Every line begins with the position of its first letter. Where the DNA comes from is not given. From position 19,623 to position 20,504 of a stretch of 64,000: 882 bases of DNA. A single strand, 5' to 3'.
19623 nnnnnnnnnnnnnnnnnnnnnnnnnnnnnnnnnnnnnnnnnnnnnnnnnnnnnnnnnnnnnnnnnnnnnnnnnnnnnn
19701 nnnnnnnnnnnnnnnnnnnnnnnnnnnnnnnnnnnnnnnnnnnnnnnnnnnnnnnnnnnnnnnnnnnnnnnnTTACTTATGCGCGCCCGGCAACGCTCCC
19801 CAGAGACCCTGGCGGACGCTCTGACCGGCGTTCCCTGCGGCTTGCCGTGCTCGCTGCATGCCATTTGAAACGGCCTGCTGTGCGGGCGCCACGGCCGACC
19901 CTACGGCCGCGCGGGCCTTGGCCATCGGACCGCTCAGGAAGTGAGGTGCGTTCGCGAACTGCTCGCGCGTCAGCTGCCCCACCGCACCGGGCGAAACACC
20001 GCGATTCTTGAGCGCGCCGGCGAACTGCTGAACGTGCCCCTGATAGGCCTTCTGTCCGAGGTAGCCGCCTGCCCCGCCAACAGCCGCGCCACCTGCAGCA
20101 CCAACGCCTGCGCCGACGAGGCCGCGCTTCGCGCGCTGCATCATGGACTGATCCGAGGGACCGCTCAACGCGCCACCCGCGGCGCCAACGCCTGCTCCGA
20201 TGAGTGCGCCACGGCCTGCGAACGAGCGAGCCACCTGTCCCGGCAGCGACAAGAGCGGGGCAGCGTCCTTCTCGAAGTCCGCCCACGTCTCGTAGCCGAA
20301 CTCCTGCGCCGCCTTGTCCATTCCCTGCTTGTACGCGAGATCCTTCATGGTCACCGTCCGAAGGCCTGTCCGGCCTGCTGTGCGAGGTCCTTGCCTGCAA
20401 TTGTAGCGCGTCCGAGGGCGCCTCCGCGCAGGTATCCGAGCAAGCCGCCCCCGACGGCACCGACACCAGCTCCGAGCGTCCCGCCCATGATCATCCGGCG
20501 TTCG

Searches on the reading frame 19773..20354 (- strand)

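Call 62: search_protein_families(library=pfam, proteins=[window:19773-20354:-], max_evalue=0.01)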
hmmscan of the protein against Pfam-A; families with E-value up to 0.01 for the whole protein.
window:19773-20354:- (193 aa): 1 family
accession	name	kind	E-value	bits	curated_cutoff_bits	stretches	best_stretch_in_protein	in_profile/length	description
PF13441.11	Gly-zipper_YMGG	-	0.0023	18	28.9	1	46-98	3-44/45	YMGG-like Gly-zipper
